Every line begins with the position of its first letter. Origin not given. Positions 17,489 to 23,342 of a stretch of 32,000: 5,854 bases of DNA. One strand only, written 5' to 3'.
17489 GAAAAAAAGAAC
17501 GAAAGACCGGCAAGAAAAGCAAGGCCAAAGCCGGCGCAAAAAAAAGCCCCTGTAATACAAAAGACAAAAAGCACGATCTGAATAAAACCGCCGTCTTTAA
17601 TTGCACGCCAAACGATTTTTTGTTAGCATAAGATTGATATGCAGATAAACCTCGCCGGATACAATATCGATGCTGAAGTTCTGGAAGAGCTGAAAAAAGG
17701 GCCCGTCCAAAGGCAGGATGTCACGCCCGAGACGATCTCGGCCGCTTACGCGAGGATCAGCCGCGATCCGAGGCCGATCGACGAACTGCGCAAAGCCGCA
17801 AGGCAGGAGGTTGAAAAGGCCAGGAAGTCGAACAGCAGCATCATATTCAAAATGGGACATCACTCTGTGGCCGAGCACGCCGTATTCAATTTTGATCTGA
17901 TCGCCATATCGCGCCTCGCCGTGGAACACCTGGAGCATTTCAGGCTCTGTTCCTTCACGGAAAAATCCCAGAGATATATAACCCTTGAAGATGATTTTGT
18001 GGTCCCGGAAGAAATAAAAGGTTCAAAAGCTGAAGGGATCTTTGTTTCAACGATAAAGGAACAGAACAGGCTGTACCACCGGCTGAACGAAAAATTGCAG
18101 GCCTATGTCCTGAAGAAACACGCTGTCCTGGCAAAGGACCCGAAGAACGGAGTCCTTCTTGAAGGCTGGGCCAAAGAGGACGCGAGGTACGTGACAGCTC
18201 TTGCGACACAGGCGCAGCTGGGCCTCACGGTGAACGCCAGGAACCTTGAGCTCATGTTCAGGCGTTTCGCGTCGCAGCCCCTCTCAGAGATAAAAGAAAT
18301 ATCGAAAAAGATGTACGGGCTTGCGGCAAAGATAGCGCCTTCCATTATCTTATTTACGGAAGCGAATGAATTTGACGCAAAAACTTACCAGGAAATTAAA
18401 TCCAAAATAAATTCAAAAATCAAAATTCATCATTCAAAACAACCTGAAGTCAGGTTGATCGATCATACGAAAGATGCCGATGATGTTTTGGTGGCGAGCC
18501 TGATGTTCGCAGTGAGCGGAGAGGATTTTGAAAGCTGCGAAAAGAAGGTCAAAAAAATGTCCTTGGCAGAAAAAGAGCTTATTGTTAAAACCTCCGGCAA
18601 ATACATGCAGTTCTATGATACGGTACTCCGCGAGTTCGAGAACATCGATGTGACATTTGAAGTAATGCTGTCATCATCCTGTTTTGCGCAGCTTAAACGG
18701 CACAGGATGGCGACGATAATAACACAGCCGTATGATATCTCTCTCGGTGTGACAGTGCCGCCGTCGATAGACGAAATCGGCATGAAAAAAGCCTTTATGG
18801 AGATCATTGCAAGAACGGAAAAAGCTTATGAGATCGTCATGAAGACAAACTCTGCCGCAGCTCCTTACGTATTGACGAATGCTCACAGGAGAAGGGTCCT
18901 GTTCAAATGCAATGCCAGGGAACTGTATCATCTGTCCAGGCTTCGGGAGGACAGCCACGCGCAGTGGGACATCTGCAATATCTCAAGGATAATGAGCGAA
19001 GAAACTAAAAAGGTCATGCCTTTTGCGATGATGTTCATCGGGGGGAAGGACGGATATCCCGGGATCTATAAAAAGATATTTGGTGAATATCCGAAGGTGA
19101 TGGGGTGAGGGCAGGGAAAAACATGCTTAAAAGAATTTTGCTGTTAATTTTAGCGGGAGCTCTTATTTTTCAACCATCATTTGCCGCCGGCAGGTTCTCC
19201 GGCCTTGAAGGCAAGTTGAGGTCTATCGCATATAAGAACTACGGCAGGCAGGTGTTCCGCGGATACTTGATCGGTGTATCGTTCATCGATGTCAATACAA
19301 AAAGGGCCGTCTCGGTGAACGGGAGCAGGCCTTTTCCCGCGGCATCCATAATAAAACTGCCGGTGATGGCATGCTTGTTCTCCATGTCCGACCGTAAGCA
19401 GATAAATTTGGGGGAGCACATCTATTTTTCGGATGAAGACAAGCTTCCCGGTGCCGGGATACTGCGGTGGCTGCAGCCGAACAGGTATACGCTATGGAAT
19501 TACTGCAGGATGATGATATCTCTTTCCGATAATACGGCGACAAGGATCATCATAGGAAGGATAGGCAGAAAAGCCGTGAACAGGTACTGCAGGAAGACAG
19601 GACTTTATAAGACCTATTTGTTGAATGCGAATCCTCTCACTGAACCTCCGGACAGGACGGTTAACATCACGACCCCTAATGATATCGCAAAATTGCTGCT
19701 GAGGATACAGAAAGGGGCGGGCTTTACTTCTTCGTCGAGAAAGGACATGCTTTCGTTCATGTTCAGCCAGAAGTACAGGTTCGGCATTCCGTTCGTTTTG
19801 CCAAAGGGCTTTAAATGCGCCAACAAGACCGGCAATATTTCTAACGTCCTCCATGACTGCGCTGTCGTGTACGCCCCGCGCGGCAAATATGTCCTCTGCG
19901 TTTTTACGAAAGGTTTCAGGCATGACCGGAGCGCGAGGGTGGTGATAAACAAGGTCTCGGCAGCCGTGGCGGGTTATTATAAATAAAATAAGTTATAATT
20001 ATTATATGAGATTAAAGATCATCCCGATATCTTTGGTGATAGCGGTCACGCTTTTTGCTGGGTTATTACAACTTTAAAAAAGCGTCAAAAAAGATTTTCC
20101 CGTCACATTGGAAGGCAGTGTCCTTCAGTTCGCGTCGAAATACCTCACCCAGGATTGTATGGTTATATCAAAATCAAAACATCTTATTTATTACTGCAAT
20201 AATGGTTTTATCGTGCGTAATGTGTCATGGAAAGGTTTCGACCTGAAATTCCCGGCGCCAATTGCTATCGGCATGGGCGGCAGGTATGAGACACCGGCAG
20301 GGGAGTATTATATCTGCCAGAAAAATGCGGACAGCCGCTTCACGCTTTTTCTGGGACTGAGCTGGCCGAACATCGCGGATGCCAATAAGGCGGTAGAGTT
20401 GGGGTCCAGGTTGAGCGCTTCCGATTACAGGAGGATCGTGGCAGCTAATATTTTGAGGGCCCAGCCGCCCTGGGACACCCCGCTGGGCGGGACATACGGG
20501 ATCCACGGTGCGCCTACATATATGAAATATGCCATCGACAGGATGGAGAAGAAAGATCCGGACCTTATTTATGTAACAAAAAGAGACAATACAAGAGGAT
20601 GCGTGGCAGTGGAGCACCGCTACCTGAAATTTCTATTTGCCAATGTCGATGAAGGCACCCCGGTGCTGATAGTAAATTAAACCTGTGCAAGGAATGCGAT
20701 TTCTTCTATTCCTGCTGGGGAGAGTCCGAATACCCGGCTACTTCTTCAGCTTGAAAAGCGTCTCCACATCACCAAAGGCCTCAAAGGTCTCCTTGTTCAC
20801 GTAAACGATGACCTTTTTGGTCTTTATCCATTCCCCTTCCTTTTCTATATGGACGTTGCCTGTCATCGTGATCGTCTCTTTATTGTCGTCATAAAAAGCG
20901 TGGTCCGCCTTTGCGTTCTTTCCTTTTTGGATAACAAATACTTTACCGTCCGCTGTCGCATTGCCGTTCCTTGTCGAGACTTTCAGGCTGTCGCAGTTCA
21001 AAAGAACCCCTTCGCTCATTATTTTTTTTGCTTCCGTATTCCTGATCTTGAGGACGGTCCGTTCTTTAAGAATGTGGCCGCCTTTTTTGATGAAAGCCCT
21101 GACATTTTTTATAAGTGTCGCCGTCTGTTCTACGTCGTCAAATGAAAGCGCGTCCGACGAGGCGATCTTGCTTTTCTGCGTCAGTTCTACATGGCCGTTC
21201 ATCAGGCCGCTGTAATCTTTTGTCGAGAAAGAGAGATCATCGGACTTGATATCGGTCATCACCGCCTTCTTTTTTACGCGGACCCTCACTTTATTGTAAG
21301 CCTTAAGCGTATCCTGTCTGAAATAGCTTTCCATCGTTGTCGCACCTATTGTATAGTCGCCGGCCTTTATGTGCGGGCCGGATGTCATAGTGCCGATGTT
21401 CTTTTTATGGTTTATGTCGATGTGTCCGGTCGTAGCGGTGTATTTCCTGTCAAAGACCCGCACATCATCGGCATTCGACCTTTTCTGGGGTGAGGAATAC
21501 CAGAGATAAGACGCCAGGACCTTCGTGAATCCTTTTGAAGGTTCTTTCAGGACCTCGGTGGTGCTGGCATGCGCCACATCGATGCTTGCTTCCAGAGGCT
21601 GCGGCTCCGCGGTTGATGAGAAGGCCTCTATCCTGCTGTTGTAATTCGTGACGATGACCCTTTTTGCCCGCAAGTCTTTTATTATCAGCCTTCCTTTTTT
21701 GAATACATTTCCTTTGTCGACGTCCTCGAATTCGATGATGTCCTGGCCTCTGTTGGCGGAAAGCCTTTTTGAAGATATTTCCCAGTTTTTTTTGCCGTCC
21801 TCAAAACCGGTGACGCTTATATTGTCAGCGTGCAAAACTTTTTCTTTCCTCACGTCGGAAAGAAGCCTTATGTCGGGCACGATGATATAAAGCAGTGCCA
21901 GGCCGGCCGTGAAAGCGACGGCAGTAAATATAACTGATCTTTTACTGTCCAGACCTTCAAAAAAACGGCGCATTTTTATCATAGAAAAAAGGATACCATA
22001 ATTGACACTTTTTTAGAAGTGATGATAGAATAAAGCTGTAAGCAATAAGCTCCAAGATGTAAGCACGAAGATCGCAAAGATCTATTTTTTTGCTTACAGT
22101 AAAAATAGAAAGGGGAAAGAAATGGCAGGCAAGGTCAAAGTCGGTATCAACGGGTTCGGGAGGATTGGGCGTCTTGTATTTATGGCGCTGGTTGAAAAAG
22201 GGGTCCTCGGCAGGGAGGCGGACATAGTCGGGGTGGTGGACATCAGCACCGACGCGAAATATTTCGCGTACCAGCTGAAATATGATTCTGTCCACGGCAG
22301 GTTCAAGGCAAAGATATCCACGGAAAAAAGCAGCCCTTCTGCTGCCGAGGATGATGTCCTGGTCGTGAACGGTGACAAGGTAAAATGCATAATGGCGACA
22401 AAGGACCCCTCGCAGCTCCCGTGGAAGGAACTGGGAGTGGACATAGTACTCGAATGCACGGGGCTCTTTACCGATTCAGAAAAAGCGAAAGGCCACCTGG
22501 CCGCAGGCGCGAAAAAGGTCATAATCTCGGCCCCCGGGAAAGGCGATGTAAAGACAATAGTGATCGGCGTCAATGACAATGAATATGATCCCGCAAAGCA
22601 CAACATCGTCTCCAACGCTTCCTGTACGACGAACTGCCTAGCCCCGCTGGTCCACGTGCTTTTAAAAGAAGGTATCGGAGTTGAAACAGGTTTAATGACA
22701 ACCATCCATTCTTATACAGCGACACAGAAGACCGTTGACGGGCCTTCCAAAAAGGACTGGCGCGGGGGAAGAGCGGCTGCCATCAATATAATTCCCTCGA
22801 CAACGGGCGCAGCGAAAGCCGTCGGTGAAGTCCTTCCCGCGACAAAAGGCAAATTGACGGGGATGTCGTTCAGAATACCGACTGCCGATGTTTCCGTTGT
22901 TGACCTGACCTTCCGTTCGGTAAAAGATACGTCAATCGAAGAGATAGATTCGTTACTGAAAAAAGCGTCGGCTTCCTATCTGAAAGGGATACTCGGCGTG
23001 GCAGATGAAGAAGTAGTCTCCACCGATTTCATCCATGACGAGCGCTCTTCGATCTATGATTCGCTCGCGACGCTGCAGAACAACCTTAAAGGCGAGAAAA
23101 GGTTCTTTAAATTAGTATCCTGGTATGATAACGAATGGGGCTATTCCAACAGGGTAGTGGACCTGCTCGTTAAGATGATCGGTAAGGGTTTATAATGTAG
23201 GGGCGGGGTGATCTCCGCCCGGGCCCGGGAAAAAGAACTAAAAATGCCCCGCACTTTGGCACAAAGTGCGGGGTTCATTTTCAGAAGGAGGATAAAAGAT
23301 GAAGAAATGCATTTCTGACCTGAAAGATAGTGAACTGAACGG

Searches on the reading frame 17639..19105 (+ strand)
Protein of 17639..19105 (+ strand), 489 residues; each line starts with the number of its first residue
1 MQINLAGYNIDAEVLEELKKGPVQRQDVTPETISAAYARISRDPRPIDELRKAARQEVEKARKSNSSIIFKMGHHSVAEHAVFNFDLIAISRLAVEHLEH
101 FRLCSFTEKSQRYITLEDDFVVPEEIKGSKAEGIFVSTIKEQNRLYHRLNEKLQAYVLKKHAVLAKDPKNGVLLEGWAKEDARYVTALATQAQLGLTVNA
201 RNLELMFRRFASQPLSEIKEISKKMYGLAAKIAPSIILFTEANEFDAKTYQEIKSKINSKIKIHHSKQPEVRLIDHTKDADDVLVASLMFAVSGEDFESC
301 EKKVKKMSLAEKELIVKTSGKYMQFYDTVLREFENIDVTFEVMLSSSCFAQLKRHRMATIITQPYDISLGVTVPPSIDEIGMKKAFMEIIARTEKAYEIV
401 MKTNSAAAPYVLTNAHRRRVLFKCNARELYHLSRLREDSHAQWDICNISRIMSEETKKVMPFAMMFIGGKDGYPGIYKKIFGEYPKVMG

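Call 14: search_protein_families(library=pfam, proteins=[window:17639-19105:+], max_evalue=0.001)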
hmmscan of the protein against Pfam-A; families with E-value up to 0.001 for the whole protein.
window:17639-19105:+ (489 aa): 1 family
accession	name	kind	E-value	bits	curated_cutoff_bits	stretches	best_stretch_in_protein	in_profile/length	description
PF02511.20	Thy1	-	7.4e-60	202.4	24.8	2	29-235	8-191/191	Thymidylate synthase complementing protein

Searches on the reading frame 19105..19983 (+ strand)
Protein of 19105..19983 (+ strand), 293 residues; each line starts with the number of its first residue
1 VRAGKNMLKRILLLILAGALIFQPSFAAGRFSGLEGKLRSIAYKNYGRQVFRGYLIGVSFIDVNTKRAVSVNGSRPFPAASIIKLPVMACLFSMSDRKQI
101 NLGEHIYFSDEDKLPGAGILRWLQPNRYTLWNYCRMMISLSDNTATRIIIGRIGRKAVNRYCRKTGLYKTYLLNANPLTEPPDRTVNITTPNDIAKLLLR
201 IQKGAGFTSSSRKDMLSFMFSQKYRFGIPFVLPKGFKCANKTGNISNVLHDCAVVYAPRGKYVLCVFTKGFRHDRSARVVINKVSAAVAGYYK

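Call 13: search_protein_families(library=pfam, proteins=[window:19105-19983:+], max_evalue=0.001)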
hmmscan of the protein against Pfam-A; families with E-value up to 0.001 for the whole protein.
window:19105-19983:+ (293 aa): 1 family
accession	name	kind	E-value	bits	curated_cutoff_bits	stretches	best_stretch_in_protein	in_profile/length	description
PF13354.11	Beta-lactamase2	-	2.2e-56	191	22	1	57-268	1-214/214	Beta-lactamase enzyme family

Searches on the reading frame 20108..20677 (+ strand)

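Call 13: search_protein_families(library=pfam, proteins=[window:20108-20677:+], max_evalue=0.001)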
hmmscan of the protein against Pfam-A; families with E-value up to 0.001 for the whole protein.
window:20108-20677:+ (190 aa): 1 family
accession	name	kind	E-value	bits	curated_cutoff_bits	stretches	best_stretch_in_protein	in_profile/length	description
PF03734.19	YkuD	-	5.2e-14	53.5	23.4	1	19-188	5-146/146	L,D-transpeptidase catalytic domain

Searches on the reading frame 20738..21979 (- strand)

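Call 13: search_protein_families(library=pfam, proteins=[window:20738-21979:-], max_evalue=0.001)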
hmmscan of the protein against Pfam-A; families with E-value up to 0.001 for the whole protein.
window:20738-21979:- (413 aa): 3 families
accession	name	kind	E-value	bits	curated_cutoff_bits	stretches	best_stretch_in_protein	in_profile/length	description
PF03968.19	LptD_N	-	4e-13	50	20.4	2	244-397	2-112/113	LptA/(LptD N-terminal domain) LPS transport protein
PF06835.18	LptC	-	2.5e-09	37.4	21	0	355-400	86-136/175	Lipopolysaccharide-assembly, LptC-related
PF13100.11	OstA_2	-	3.3e-07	30.5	21.2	0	364-406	17-59/158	OstA-like protein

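Call 45: search_protein_families(library=ncbifam, proteins=[window:20738-21979:-], max_evalue=0.001)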
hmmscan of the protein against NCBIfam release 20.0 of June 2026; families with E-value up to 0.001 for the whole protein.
window:20738-21979:- (413 aa): 2 families
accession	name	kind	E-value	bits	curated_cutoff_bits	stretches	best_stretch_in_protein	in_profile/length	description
TIGR04409.1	LptC_YrbK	equivalog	3.1e-13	49.6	38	1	209-295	91-178/180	LPS export ABC transporter periplasmic protein LptC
TIGR03002.1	outer_YhbN_LptA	equivalog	9.9e-08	32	71.7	1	354-403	78-127/142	lipopolysaccharide transport periplasmic protein LptA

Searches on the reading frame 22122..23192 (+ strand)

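Call 13: search_protein_families(library=pfam, proteins=[window:22122-23192:+], max_evalue=0.001)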
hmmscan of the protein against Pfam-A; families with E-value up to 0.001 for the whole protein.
window:22122-23192:+ (357 aa): 2 families
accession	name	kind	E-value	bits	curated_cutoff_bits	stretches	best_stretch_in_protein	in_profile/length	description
PF02800.25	Gp_dh_C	-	2.6e-60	203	24.4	1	173-335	1-158/158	Glyceraldehyde 3-phosphate dehydrogenase, C-terminal domain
PF00044.30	Gp_dh_N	-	4.1e-32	110.9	31.7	1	5-118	1-100/101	Glyceraldehyde 3-phosphate dehydrogenase, NAD binding domain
